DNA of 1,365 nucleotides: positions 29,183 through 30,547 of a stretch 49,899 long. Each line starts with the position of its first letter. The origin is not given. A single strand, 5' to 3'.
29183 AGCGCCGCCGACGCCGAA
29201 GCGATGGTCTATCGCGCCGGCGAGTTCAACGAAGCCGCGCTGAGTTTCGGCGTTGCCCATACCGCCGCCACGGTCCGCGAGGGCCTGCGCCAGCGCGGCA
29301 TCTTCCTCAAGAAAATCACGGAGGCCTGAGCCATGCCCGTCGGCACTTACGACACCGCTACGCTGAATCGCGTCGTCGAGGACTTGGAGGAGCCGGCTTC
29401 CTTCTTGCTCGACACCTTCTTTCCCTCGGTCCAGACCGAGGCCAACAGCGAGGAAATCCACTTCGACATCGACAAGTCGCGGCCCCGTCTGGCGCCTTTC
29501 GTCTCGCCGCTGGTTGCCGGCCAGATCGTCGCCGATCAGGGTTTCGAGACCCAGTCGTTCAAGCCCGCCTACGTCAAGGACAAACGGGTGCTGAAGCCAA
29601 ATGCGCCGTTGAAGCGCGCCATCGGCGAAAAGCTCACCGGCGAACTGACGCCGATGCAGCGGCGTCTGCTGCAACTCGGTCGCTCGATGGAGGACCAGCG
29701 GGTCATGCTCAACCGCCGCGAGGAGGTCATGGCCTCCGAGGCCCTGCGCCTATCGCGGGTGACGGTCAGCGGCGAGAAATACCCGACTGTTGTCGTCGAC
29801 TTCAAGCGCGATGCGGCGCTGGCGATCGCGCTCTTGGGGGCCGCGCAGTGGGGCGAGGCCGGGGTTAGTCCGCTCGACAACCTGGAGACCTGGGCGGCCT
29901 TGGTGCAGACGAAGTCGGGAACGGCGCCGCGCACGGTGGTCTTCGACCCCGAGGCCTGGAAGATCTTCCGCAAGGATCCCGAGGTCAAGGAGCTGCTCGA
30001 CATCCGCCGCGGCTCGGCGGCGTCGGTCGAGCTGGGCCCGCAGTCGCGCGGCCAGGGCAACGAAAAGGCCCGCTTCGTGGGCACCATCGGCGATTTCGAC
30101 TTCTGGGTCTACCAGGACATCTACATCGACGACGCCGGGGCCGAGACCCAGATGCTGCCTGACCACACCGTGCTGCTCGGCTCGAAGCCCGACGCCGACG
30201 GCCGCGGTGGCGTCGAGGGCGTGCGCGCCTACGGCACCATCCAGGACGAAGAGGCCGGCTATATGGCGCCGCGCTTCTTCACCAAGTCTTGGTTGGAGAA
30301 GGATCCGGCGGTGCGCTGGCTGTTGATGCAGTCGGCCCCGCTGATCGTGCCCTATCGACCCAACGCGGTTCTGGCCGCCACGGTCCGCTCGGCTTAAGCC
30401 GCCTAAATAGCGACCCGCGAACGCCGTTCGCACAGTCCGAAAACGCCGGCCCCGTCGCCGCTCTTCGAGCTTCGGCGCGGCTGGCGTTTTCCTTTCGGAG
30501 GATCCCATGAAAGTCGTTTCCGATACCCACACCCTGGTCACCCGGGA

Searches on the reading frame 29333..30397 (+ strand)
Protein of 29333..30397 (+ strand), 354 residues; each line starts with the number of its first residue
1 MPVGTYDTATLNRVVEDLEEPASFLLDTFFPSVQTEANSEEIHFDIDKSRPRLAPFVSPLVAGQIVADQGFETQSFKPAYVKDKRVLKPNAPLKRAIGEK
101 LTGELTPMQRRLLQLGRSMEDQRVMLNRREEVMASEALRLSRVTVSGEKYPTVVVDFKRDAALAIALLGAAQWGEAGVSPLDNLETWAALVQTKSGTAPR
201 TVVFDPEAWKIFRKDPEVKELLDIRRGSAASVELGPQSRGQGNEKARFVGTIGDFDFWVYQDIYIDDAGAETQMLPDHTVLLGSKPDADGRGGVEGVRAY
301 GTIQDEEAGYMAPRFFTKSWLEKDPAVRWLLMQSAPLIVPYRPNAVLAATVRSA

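Call 22: search_protein_families(library=phrogs, proteins=[window:29333-30397:+], max_evalue=0.001)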
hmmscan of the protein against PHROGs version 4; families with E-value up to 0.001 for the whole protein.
window:29333-30397:+ (354 aa): 5 families
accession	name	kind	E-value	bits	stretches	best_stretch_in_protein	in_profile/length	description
phrog_29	-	head and packaging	4.4e-85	287.5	1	4-352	27-359/439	major head protein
phrog_6020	-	head and packaging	7.5e-52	177.2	1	6-352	4-341/473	major head protein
phrog_2353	-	head and packaging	5.3e-49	168.2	1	4-308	2-294/481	major head protein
phrog_6281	-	unknown function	2e-29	103.8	1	4-191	2-188/209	-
phrog_18489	-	unknown function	5.7e-12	47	1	7-101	7-100/151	-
